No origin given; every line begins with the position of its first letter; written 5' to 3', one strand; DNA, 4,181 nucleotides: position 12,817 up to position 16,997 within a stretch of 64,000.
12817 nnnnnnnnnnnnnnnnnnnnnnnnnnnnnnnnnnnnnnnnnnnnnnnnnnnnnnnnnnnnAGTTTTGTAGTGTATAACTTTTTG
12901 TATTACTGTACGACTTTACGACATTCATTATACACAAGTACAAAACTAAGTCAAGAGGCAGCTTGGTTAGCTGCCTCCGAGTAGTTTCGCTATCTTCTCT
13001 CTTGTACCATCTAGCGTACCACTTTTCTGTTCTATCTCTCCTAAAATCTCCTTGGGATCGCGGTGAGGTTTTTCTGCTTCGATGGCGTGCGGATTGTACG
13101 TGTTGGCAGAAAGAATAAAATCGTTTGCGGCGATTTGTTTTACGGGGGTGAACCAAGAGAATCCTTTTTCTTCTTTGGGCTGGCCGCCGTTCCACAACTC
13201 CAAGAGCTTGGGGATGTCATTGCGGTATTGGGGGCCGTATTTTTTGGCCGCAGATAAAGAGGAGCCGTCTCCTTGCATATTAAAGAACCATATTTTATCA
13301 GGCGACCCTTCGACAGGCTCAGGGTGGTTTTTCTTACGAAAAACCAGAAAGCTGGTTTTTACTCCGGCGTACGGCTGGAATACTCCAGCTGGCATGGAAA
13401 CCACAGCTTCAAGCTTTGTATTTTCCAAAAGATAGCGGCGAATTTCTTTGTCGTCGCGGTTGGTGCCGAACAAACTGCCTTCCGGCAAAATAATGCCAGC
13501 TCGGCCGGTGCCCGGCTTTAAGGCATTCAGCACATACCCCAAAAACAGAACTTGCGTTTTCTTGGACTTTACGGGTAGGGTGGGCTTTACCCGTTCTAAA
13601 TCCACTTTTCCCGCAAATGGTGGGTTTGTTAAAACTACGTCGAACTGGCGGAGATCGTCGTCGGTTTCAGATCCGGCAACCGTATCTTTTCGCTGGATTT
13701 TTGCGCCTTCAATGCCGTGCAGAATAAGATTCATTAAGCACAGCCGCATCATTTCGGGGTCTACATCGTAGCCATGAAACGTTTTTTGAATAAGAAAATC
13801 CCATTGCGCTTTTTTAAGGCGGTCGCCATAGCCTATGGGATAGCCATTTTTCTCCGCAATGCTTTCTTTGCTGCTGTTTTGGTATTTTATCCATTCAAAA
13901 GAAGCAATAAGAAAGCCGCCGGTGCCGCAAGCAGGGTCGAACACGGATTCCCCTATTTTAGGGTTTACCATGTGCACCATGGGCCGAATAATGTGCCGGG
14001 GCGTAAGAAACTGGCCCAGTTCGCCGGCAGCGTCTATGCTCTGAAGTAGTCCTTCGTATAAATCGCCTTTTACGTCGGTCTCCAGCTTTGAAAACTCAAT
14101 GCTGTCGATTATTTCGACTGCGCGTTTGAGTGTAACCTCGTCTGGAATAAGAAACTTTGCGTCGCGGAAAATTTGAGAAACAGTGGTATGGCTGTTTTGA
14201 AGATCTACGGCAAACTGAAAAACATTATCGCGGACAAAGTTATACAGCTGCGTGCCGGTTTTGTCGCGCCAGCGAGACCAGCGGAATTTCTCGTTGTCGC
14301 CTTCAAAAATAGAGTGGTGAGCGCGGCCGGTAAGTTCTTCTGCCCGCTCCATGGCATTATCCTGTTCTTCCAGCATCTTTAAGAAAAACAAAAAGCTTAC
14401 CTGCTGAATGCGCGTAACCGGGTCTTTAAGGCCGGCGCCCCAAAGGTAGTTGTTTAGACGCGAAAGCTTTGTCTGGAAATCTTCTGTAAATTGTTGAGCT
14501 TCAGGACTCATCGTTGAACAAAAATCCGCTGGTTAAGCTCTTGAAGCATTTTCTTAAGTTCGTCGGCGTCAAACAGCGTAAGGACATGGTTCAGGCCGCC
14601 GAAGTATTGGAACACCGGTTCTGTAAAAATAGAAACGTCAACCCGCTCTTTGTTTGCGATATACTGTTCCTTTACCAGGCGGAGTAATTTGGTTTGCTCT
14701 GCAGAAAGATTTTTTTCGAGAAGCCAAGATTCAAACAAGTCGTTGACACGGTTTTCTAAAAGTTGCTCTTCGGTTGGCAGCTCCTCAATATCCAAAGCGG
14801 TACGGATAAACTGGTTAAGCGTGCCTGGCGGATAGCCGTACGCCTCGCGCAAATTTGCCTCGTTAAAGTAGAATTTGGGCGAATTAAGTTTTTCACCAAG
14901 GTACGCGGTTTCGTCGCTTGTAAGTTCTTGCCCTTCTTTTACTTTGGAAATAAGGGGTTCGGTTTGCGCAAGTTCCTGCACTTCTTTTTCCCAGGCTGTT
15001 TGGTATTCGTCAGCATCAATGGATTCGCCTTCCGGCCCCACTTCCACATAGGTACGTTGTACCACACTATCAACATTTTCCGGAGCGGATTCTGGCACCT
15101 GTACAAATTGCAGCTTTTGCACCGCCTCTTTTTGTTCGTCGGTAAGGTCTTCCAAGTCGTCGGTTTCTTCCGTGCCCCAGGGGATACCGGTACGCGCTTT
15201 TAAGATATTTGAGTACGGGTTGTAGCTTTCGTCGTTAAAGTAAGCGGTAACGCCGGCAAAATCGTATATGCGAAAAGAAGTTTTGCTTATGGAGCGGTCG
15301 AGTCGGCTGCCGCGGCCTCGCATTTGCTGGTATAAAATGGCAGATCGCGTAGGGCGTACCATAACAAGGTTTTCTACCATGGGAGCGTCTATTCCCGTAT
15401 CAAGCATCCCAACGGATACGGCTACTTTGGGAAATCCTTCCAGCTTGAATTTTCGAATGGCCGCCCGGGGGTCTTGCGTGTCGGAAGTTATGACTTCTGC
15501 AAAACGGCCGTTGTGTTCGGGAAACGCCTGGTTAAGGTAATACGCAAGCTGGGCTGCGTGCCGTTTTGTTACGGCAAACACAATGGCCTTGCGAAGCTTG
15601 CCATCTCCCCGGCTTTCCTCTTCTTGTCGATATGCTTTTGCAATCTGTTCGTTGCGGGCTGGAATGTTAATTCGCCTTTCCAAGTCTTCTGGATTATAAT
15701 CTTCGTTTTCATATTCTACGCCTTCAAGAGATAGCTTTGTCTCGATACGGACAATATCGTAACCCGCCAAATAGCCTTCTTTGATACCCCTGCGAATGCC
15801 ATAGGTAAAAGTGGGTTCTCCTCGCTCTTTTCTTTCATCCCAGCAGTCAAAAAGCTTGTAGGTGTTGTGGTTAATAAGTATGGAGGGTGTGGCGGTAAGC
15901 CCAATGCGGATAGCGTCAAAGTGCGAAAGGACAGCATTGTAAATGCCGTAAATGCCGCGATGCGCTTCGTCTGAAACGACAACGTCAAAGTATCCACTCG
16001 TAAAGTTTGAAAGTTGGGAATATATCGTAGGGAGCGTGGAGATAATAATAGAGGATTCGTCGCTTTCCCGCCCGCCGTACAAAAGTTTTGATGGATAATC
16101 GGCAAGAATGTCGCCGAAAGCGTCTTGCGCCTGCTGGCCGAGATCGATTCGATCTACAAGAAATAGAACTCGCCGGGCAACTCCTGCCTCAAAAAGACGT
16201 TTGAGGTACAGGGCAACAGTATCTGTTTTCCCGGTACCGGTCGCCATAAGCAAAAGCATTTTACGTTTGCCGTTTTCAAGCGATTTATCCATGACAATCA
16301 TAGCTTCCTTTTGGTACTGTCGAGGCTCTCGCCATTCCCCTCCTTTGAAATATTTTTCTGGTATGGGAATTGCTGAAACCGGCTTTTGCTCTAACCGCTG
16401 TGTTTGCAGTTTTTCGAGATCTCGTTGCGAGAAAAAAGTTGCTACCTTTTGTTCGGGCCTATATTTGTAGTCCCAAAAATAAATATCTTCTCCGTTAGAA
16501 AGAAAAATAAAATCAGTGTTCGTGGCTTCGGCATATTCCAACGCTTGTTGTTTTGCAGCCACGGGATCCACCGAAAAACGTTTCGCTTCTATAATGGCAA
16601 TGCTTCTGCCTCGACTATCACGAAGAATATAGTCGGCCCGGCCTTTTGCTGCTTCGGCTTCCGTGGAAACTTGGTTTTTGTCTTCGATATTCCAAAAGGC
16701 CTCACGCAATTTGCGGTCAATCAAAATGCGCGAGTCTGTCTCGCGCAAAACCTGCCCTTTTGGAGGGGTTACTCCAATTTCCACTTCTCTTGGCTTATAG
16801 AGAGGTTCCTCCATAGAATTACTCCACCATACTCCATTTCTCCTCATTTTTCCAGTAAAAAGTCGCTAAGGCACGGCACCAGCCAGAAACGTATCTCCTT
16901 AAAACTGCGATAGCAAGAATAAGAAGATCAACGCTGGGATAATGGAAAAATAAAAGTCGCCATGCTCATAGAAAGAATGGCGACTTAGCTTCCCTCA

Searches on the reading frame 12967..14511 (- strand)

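Call 68: search_protein_families(library=pfam, proteins=[window:12967-14511:-], max_evalue=0.0001)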
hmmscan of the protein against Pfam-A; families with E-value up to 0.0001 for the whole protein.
window:12967-14511:- (514 aa): 4 families
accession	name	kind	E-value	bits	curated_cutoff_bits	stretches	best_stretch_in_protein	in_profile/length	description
PF02384.22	N6_Mtase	-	2.7e-59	201.5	20.4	1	145-475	3-305/311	N-6 DNA Methylase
PF12161.14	HsdM_N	-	1.7e-10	42.1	24.5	1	17-134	6-134/135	HsdM N-terminal domain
PF01170.24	UPF0020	-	9.3e-10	39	22.3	1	176-304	18-136/197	RMKL-like, methyltransferase domain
PF07669.17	Eco57I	-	2.9e-07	31.2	25.3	1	286-378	71-171/171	Eco57I restriction-modification methylase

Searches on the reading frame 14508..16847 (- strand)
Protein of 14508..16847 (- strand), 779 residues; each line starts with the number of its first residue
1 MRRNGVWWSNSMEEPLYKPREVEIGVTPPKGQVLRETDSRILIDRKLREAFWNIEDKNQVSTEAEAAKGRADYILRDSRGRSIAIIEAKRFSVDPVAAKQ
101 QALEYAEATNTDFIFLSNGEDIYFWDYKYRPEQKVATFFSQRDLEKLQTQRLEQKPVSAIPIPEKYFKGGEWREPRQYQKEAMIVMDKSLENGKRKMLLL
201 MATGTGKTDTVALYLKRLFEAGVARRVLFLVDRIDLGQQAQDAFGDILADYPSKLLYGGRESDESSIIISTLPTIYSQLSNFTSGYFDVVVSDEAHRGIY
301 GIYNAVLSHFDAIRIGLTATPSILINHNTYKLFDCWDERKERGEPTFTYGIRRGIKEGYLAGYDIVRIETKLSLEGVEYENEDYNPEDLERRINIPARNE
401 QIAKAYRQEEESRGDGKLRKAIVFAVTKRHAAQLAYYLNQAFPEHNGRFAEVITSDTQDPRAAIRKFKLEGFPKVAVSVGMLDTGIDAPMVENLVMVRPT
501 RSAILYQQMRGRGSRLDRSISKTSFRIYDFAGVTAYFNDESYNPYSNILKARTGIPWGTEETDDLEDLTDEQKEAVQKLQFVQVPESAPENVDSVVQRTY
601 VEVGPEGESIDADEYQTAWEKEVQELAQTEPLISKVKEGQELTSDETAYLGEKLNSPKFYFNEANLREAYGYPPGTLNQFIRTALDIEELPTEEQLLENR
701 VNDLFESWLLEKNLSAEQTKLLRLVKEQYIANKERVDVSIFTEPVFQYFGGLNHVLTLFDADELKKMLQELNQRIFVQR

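Call 68: search_protein_families(library=pfam, proteins=[window:14508-16847:-], max_evalue=0.0001)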
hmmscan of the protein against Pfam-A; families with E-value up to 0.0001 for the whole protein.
window:14508-16847:- (779 aa): 7 families
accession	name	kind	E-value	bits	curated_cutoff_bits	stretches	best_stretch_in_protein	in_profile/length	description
PF04851.21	ResIII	-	6.2e-33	114.5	22.5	1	174-322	3-163/164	Type III restriction enzyme, res subunit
PF08463.15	EcoEI_R_C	-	3.1e-19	70.1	24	1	614-774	2-161/163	EcoEI R protein C-terminal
PF18766.7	SWI2_SNF2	-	3.8e-11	43.5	26.7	1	194-334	18-168/221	SWI2/SNF2 ATPase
PF04313.20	HSDR_N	-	1.8e-07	31.7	25.1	1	58-132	116-197/198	Type I restriction enzyme R protein N terminus (HSDR_N)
PF13588.12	HSDR_N_2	-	2.6e-07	31.2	25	1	60-133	28-102/110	Type I restriction enzyme R protein N terminus (HSDR_N)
PF00270.35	DEAD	-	7e-07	29.6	26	1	186-322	11-161/167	DEAD/DEAH box helicase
PF00271.37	Helicase_C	-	1.8e-06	28.6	23.5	1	419-515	16-108/110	Helicase conserved C-terminal domain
